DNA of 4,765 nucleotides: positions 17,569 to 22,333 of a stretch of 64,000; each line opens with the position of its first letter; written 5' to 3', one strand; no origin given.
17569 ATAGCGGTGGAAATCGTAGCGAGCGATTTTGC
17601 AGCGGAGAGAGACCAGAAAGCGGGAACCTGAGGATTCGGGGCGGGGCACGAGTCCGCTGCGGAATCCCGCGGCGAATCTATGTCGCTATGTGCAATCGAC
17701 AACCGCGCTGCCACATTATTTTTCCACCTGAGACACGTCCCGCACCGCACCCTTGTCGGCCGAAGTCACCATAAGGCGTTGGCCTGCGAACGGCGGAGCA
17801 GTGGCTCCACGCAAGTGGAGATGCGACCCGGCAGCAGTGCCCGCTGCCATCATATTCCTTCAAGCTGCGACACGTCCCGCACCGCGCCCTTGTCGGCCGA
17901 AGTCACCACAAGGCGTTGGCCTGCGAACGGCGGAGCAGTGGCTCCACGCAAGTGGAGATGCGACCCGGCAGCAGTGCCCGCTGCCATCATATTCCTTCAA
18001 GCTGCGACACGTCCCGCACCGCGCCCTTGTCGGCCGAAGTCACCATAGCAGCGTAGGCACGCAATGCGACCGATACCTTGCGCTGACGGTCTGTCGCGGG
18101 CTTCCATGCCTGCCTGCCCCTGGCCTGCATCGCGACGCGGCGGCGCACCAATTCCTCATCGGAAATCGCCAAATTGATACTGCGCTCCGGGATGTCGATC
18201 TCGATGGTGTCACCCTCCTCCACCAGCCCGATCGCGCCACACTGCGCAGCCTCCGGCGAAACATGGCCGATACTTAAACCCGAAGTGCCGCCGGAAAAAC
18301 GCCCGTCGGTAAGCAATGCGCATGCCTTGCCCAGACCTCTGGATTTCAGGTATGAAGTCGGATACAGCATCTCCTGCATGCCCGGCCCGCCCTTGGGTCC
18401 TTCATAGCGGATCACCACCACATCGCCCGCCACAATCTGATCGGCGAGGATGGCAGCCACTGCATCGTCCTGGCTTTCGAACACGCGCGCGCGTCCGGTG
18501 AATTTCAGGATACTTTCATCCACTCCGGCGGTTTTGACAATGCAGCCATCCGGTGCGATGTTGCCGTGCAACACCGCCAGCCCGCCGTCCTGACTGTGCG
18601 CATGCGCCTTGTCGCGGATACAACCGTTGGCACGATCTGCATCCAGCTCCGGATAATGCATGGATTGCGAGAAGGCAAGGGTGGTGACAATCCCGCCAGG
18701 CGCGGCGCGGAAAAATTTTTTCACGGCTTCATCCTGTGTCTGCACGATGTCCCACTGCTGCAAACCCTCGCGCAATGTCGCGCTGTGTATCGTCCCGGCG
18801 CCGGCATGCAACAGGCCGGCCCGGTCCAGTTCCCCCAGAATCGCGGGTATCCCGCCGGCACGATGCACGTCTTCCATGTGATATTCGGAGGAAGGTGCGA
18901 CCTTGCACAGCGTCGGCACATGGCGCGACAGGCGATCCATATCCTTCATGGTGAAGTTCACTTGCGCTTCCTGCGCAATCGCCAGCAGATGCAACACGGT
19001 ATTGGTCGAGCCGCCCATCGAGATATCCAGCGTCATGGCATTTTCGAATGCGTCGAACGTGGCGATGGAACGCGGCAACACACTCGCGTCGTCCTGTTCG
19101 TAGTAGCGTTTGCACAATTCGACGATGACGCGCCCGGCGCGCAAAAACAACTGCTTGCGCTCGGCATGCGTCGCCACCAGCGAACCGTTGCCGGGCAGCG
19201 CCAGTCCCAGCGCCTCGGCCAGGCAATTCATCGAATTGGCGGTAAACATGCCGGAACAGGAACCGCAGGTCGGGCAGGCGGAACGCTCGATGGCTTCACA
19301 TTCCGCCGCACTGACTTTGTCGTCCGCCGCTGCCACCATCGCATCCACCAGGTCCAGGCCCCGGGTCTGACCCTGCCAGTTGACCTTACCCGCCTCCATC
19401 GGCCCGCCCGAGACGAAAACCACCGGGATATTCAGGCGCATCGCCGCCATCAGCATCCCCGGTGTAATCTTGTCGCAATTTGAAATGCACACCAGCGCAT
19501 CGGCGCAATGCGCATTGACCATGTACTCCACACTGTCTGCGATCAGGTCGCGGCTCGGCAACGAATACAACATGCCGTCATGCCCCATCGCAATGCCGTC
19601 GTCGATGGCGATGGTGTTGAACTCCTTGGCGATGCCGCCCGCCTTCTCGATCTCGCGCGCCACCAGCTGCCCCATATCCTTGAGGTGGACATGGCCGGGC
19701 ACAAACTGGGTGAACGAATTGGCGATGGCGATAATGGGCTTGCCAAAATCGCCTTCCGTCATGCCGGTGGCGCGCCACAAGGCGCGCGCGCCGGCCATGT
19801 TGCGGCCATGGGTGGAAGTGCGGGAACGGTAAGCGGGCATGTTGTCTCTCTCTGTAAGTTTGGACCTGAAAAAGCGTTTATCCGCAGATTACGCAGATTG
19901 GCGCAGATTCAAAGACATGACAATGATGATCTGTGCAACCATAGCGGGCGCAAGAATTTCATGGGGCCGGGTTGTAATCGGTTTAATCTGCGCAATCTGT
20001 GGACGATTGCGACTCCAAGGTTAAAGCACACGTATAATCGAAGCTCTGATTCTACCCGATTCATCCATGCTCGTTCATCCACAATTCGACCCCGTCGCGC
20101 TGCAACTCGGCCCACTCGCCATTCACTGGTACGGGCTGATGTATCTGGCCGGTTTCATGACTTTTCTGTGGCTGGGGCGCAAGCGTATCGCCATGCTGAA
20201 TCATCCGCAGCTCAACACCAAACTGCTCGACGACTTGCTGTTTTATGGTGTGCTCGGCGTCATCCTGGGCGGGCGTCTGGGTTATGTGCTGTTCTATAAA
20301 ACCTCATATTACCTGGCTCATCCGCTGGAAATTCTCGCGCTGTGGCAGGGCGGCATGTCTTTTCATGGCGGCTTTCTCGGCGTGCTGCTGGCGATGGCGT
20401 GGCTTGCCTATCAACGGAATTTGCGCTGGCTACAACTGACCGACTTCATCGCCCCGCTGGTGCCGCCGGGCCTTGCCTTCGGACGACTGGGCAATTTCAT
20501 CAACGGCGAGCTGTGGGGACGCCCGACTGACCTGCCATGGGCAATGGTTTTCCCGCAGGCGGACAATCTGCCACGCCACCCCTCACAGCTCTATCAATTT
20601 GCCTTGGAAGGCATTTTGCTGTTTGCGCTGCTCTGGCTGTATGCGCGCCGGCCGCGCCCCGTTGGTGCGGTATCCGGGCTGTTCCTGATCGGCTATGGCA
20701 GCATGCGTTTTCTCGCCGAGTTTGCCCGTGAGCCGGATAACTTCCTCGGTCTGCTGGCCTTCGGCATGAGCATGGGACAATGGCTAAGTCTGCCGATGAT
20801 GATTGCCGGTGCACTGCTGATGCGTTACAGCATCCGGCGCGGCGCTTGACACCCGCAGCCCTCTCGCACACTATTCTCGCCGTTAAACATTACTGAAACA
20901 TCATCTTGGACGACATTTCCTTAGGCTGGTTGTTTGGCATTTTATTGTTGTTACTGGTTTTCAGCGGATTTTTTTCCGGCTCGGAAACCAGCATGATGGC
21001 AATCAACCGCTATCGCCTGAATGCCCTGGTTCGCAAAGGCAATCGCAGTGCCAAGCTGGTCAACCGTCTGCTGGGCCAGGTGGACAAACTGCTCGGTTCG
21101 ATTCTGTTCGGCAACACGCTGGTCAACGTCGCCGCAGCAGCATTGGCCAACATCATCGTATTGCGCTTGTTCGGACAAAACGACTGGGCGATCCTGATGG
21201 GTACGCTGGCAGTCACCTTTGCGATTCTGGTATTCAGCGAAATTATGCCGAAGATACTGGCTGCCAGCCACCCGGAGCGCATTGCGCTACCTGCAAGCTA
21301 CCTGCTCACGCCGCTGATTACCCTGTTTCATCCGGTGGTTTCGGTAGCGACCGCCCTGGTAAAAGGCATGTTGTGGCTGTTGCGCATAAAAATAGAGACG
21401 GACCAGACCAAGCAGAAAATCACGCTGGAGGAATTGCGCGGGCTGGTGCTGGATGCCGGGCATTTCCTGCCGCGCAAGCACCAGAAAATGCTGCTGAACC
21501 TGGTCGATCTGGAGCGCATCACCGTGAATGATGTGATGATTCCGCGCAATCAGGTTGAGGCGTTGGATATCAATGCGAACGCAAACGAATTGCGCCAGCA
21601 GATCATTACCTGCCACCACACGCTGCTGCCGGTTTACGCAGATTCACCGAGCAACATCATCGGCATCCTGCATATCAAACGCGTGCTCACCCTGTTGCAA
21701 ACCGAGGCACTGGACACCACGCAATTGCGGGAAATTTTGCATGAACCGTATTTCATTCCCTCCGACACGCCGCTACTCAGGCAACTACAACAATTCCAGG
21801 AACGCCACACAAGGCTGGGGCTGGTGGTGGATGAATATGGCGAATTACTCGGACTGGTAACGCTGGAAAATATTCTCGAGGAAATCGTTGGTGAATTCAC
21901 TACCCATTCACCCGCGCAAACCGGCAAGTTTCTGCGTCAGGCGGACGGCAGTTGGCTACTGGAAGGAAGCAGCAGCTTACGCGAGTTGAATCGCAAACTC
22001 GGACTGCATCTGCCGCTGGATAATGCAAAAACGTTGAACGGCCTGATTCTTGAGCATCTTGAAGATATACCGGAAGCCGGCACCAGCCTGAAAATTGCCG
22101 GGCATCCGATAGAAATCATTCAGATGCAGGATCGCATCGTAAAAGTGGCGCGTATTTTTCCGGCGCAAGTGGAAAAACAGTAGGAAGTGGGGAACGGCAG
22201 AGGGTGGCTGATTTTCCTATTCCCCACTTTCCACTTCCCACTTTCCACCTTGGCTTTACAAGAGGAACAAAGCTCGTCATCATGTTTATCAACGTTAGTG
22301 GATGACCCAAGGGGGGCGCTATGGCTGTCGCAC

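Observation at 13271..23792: Recurrent architecture: intact gene terminus, short structured spacer, displaced allele-like copy (three loci in ~10.5 kb)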

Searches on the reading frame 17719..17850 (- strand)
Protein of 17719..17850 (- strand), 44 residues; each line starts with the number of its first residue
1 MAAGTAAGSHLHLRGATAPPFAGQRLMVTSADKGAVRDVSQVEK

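Call 70: find_homologous_proteins(query=window:17719-17850:-, max_evalue=10)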
Query seq(44 aa) (44 aa): 3 proteins with E <= 10 among 3 candidates.
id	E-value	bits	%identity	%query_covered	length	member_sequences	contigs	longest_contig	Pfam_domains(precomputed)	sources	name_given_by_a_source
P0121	1.8e-19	84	98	100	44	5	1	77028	-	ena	-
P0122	1.7e-14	69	84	100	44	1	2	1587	-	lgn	-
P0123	2.7e-14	68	84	98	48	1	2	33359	-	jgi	-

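Call 71: find_encoding_contigs(protein=P0123, flank=6000, max_places=3)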
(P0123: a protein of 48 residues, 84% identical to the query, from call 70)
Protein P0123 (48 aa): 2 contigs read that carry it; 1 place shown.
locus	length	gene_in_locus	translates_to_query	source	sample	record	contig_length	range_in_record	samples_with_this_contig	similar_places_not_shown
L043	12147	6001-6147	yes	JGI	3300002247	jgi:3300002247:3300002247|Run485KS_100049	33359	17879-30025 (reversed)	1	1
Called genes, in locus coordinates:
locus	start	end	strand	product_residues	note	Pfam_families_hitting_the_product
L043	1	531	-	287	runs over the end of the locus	PF06750:A24_N_bact, PF01478:Peptidase_A24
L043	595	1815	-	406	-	PF28597:T2SSF_N, PF00482:T2SSF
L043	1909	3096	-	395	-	PF01595:CNNM, PF00571:CBS, PF03471:CorC_HlyC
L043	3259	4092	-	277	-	PF01790:LGT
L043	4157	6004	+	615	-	PF00920:ILVD_EDD_N, PF24877:ILV_EDD_C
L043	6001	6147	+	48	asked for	-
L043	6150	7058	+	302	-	PF01263:Aldose_epim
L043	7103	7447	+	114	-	PF00034:Cytochrom_C (weak)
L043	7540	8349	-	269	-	PF03781:FGE-sulfatase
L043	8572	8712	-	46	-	-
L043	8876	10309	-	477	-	PF00070:Pyr_redox (faint), PF00890:FAD_binding_2, PF01266:DAO, PF01593:Amino_oxidase, PF03486:HI0933_like (faint), PF12831:FAD_oxidored (faint), PF13450:NAD_binding_8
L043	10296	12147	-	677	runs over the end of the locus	PF04055:Radical_SAM, PF13186:SPASM (weak), PF08369:PCP_red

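Call 72: find_encoding_contigs(protein=P0122, flank=1500, max_places=3)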
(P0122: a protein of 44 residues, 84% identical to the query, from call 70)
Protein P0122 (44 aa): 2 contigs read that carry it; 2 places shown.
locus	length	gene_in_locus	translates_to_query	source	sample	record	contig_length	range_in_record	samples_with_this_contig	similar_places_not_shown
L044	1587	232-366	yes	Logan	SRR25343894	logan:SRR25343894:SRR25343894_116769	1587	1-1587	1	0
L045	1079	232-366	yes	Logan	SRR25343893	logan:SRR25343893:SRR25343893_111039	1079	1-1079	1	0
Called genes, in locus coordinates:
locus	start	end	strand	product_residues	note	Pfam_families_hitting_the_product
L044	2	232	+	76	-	?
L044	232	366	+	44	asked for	-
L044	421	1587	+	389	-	?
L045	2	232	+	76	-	?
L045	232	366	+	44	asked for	-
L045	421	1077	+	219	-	?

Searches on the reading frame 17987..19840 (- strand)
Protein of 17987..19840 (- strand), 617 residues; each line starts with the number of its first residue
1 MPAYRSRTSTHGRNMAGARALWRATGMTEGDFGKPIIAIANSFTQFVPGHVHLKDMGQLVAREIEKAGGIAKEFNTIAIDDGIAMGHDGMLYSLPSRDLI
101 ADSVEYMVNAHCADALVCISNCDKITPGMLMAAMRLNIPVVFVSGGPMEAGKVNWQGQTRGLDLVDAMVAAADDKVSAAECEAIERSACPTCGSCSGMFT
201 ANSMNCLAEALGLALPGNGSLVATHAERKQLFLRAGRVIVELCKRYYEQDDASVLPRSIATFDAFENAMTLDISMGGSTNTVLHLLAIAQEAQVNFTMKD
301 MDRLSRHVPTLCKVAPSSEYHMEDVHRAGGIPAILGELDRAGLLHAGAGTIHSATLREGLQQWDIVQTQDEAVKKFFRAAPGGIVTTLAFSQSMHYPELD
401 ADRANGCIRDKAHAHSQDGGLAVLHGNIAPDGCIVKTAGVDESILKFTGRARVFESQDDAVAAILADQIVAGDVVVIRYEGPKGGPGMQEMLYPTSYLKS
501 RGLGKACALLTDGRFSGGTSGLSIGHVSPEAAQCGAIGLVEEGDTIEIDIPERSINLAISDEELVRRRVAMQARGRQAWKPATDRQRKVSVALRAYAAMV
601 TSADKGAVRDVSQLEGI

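Call 9: search_protein_families(library=ncbifam, proteins=[window:17987-19840:-])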
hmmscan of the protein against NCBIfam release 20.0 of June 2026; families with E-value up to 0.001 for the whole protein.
window:17987-19840:- (617 aa): 8 families
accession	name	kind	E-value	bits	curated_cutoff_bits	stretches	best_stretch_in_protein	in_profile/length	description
NF009103.0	PRK12448.1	equivalog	0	1186.3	710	1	1-615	1-615/616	dihydroxy-acid dehydratase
TIGR00110.1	ilvD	equivalog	2.8e-252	838.1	618.15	1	18-610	2-542/543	dihydroxy-acid dehydratase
NF002068.0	PRK00911.1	subfamily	1.4e-209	697.2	644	2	4-375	5-368/559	dihydroxy-acid dehydratase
NF004784.0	PRK06131.1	subfamily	1.4e-118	396.8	539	2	11-371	19-364/576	dihydroxy-acid dehydratase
NF009560.0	PRK13017.1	subfamily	2.4e-107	359.6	684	1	24-608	34-574/595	dihydroxy-acid dehydratase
NF009559.0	PRK13016.1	equivalog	1.3e-104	350.6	882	2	14-366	22-362/578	L-arabinonate dehydratase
TIGR03432.1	yjhG_yagF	hypoth_equivalog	1.3e-69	235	808.15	1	46-600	79-619/640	YjhG/YagF family D-xylonate dehydratase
TIGR01196.1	edd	equivalog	2.5e-68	230.8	708.25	1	34-607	64-597/601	phosphogluconate dehydratase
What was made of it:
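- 17987..19840 (-): ilvD (dihydroxy-acid dehydratase), intact. NCBIfam NF009103, 1186 bits (call 9).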

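Call 12: find_encoding_contigs(protein=window:17987-19840:-, flank=3000, max_places=10)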
Protein window:17987-19840:- (617 aa): 4 contigs read that carry it; 2 places shown.
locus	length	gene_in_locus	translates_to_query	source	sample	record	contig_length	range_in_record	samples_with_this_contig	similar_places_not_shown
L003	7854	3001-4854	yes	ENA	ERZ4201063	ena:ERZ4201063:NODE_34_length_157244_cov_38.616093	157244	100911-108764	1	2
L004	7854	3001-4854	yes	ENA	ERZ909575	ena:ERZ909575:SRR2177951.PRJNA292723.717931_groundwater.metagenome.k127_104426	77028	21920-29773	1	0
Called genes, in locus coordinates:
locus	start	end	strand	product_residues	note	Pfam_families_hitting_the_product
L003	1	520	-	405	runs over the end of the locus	PF28597:T2SSF_N, PF00482:T2SSF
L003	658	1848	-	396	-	PF01595:CNNM, PF00571:CBS, PF03471:CorC_HlyC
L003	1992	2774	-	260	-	PF01790:LGT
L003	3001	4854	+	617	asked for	PF00920:ILVD_EDD_N, PF24877:ILV_EDD_C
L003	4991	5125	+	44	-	-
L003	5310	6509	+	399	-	PF00108:Thiolase_N, PF00109:ketoacyl-synt (weak), PF02803:Thiolase_C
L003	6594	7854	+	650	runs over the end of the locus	PF20250:FapA_N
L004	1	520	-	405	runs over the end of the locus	PF28597:T2SSF_N, PF00482:T2SSF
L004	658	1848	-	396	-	PF01595:CNNM, PF00571:CBS, PF03471:CorC_HlyC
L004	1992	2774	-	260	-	PF01790:LGT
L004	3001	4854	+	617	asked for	PF00920:ILVD_EDD_N, PF24877:ILV_EDD_C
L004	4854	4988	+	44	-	-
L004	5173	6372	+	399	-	PF00108:Thiolase_N, PF00109:ketoacyl-synt (weak), PF02803:Thiolase_C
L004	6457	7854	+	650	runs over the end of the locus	PF20250:FapA_N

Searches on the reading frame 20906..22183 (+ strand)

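Call 9: search_protein_families(library=ncbifam, proteins=[window:20906-22183:+])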
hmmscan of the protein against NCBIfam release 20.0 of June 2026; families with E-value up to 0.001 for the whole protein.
window:20906-22183:+ (425 aa): 4 families
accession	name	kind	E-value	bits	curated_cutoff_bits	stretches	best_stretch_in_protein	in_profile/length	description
NF008604.1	PRK11573.1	equivalog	3.4e-114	382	475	1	1-423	1-422/428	hypothetical protein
TIGR03520.1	GldE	subfamily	3.6e-62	210.7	376.05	1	14-414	2-402/408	gliding motility-associated protein GldE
NF052568.1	PolamExpPaeASal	equivalog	1.1e-46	159.6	500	1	12-408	7-413/424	polyamine export protein PaeA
NF011675.0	PRK15094.1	equivalog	6.6e-29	101.1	379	1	153-415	16-278/292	CNNM family magnesium/cobalt transport protein CorC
